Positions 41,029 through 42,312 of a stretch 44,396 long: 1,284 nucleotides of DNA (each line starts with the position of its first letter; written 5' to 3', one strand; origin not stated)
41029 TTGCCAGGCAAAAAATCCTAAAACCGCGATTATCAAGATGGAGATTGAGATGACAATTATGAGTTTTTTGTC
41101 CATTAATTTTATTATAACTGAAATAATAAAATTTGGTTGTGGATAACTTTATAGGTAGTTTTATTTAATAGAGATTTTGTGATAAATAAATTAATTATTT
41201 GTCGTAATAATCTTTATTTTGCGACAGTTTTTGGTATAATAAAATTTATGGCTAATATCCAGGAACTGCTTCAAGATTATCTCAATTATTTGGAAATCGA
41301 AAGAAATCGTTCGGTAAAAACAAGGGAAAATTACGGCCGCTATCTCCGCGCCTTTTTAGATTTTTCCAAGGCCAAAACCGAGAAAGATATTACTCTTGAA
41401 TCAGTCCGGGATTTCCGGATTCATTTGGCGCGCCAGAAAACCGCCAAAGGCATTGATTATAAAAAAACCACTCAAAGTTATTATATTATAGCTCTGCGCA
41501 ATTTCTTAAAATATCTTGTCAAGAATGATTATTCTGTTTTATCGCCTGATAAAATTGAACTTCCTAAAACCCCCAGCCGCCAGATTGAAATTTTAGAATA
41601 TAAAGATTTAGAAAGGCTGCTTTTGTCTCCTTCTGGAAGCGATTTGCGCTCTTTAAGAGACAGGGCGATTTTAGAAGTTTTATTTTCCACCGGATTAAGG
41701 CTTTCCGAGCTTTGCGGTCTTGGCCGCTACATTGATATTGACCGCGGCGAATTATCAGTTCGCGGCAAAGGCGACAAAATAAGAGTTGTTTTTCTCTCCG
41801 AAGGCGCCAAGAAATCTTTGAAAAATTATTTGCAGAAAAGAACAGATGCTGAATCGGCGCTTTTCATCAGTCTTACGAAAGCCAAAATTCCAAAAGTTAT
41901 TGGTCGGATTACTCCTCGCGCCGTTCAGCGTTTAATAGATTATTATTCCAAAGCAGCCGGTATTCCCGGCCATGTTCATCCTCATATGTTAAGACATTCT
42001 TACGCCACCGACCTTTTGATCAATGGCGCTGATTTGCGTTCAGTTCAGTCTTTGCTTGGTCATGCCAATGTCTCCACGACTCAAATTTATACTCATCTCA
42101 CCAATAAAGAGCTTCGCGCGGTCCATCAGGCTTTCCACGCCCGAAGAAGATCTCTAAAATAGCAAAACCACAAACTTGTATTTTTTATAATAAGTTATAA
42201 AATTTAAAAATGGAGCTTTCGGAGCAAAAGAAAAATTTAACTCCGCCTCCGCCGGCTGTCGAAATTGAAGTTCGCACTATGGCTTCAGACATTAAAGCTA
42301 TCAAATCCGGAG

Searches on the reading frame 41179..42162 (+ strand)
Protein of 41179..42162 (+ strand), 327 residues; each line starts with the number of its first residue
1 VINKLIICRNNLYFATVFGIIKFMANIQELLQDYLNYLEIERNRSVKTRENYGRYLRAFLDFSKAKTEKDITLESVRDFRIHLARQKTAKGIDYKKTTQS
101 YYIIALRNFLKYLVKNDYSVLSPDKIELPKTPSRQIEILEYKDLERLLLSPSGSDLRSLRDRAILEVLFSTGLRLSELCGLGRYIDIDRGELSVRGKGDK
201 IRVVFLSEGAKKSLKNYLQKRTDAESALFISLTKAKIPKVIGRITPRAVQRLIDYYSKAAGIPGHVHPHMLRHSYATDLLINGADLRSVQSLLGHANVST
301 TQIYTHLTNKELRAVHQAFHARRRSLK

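Call 81: find_encoding_contigs(protein=window:41179-42162:+, flank=10000, max_places=3)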
Protein window:41179-42162:+ (327 aa): 1 contig read that carries it; 1 place shown.
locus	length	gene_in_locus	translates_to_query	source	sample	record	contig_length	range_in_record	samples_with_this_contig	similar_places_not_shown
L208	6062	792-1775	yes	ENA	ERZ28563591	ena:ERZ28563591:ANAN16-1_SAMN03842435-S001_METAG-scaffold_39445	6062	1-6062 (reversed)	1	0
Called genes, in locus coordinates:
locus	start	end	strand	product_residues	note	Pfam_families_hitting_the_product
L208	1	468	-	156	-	?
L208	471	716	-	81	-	-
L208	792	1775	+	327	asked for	PF02899:Phage_int_SAM_1, PF13102:Phage_int_SAM_5 (weak), PF13495:Phage_int_SAM_4 (weak), PF00589:Phage_integrase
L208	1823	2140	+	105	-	-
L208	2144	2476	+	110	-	PF01258:zf-dskA_traR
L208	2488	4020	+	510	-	PF13541:ChlI, PF00158:Sigma54_activat (faint), PF00493:MCM (faint), PF01078:Mg_chelatase, PF07728:AAA_5, PF13335:Mg_chelatase_C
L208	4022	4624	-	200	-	PF01551:Peptidase_M23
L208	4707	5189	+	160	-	-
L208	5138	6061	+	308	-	?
